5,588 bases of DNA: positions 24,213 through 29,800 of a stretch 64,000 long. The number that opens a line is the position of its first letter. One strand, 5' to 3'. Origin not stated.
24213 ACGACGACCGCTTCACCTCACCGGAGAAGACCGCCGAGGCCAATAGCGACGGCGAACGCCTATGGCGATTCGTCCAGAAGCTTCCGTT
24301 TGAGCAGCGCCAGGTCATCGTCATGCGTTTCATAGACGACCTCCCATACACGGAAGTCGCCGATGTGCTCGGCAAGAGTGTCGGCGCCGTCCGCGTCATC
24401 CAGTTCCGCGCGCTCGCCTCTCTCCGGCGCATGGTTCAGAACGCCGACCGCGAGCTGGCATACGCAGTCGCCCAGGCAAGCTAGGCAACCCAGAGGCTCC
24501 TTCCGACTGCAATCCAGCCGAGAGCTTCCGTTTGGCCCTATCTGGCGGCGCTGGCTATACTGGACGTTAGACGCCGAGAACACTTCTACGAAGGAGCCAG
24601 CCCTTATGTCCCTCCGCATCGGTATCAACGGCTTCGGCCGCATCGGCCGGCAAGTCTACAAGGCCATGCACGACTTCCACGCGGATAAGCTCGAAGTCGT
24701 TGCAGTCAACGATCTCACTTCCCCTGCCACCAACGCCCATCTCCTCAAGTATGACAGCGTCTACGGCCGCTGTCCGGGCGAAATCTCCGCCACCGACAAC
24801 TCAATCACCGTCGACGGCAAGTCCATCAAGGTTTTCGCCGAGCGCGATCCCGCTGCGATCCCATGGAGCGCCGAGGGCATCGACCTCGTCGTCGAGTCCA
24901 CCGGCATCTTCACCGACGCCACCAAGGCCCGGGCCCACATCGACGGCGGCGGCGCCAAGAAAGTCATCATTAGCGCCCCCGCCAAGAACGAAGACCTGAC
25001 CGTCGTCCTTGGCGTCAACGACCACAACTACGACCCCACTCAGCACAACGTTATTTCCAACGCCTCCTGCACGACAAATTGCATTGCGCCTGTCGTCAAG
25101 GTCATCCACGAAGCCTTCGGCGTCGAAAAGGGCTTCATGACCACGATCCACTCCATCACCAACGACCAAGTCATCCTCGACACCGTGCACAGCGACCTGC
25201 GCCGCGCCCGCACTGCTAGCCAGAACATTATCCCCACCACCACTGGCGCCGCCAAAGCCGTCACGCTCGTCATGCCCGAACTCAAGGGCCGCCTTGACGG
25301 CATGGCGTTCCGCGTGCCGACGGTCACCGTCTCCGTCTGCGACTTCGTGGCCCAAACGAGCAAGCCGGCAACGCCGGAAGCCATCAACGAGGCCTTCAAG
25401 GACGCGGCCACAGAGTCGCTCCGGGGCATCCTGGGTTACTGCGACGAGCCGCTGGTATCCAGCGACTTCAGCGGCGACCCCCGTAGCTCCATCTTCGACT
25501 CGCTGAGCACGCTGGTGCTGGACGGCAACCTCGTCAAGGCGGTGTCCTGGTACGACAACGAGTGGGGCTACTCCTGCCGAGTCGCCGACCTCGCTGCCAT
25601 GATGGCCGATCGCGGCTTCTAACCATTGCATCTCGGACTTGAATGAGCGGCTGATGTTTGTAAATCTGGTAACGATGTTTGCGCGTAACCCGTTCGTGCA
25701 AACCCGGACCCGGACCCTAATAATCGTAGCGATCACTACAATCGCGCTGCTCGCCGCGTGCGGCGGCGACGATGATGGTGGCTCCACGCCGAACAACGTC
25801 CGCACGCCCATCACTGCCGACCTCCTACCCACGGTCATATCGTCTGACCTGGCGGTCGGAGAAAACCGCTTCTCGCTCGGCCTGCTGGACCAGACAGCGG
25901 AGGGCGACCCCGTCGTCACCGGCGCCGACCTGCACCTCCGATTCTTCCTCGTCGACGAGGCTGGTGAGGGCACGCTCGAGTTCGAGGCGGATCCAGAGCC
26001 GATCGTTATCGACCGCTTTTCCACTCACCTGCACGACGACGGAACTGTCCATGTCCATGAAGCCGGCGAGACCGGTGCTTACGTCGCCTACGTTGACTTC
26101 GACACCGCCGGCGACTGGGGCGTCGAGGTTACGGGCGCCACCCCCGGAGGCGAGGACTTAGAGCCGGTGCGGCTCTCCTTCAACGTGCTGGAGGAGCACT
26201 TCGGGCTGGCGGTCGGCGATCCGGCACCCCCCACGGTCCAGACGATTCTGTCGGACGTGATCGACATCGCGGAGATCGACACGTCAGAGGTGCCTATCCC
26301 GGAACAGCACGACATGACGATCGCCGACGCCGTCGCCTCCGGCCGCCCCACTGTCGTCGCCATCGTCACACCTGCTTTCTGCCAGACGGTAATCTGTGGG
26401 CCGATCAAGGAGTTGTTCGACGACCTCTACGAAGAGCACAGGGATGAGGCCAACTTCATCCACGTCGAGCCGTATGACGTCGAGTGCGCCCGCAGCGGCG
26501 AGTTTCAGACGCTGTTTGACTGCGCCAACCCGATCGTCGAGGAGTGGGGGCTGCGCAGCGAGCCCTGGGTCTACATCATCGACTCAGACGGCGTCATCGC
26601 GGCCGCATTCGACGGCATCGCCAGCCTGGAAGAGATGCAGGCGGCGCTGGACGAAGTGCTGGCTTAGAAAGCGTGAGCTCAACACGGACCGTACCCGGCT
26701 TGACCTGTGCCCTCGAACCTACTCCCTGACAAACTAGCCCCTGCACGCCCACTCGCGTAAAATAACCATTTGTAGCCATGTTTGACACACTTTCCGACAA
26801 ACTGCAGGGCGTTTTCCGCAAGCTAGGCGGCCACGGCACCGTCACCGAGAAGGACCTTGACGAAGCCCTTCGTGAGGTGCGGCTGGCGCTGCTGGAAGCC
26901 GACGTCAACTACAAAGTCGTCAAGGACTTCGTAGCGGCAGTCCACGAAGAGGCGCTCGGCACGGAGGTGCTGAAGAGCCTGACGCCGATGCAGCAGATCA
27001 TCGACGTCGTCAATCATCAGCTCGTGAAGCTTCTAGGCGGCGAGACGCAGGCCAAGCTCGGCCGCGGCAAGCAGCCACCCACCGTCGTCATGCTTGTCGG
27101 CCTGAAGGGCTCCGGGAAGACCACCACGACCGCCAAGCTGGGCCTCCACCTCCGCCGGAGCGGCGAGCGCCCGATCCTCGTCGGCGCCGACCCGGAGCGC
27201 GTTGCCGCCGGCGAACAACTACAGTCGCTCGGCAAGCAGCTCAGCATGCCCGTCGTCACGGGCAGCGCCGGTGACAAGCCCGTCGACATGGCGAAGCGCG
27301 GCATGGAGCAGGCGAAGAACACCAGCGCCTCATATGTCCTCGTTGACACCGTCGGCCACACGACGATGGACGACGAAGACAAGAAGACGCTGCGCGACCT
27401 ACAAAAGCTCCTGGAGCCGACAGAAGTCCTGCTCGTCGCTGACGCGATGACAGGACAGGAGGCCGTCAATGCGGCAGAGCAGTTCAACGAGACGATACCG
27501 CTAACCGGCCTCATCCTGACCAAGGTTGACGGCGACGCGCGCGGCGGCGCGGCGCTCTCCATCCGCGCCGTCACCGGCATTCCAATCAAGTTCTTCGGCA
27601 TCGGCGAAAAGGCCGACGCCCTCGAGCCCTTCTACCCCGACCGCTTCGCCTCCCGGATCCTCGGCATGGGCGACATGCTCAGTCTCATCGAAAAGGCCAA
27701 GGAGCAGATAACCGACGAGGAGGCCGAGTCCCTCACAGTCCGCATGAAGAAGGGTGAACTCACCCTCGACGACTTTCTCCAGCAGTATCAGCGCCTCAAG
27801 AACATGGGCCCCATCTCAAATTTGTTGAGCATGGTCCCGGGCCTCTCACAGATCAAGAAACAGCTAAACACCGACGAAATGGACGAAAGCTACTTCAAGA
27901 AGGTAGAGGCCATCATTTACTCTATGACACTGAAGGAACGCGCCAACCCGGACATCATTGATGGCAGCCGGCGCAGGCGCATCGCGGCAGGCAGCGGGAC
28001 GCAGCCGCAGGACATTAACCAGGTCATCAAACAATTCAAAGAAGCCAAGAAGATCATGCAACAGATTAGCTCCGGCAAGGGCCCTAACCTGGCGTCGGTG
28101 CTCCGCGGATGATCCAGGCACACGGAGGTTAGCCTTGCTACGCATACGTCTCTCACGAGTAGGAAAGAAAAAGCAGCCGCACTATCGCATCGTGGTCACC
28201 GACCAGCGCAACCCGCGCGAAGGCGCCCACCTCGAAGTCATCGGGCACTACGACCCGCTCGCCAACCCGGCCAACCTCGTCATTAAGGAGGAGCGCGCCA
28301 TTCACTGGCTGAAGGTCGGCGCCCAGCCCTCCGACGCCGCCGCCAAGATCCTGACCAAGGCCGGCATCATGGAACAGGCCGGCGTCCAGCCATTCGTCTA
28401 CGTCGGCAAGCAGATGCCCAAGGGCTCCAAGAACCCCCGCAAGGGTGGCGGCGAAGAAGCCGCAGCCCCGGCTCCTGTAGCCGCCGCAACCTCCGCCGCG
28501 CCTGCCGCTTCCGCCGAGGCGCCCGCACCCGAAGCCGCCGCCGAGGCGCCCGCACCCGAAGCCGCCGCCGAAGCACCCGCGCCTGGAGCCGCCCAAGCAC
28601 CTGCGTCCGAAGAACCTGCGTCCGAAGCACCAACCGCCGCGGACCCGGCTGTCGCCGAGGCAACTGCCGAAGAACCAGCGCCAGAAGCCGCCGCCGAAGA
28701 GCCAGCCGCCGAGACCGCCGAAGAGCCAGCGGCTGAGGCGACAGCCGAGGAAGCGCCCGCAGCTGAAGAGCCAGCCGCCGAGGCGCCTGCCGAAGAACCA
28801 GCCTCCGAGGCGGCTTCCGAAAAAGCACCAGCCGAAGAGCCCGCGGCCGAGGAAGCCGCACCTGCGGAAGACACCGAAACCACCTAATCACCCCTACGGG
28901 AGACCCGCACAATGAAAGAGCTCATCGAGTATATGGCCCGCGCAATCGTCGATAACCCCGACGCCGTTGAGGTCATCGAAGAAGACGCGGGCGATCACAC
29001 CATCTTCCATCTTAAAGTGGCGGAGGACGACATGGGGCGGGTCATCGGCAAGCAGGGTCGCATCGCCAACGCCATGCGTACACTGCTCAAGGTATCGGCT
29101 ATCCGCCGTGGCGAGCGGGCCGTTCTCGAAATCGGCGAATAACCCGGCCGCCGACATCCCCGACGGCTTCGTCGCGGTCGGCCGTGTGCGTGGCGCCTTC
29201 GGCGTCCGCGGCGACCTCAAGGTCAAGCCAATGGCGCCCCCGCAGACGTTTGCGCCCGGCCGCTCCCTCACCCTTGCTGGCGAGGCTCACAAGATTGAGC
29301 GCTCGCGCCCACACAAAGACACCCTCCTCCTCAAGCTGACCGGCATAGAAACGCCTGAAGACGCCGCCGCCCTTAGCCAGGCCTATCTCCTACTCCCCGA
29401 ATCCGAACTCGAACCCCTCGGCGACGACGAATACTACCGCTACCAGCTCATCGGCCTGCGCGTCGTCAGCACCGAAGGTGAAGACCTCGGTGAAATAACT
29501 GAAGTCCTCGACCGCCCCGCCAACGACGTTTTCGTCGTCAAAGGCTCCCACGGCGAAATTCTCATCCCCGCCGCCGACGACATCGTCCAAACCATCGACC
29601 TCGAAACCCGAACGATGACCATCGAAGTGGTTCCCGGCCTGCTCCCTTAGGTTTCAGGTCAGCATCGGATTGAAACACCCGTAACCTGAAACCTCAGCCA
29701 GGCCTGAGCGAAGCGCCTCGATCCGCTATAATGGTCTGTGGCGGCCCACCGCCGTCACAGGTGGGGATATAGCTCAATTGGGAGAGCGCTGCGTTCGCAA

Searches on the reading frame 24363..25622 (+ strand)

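Call 72: search_protein_families(library=pfam, proteins=[window:24363-25622:+], max_evalue=0.0001)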
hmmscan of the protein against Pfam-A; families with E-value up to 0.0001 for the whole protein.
window:24363-25622:+ (419 aa): 2 families
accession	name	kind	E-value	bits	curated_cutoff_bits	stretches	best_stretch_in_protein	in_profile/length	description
PF02800.25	Gp_dh_C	-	9.1e-66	220.7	24.4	1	241-397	1-158/158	Glyceraldehyde 3-phosphate dehydrogenase, C-terminal domain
PF00044.30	Gp_dh_N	-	1.3e-38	131.8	31.7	1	85-185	2-100/101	Glyceraldehyde 3-phosphate dehydrogenase, NAD binding domain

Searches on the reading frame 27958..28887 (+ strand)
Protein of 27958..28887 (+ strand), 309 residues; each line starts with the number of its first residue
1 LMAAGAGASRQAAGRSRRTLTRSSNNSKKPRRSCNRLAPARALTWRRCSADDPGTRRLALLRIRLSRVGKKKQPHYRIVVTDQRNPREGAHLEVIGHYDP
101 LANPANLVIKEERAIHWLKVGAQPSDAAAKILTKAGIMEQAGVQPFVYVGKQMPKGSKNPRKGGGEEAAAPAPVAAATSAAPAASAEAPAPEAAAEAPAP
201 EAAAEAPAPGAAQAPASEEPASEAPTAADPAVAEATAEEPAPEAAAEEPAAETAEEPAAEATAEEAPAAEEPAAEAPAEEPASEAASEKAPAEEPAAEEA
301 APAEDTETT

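Call 72: search_protein_families(library=pfam, proteins=[window:27958-28887:+], max_evalue=0.0001)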
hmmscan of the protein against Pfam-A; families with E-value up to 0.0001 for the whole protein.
window:27958-28887:+ (309 aa): 1 family
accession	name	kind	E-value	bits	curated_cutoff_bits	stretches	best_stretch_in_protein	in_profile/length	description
PF00886.24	Ribosomal_S16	-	1.5e-23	82.9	27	1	67-125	1-62/62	Ribosomal protein S16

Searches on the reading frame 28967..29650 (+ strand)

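Call 72: search_protein_families(library=pfam, proteins=[window:28967-29650:+], max_evalue=0.0001)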
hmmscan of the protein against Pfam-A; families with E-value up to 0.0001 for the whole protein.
window:28967-29650:+ (227 aa): 3 families
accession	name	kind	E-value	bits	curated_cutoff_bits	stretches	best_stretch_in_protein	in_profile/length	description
PF24986.1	PRC_RimM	-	1e-14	54.3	27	1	160-221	3-65/69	RimM PRC barrel domain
PF01782.24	RimM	-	4.6e-13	49.7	23.5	1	71-146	2-83/84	RimM N-terminal domain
PF05239.21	PRC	-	5e-12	46.1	21.2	1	154-225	2-77/78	PRC-barrel domain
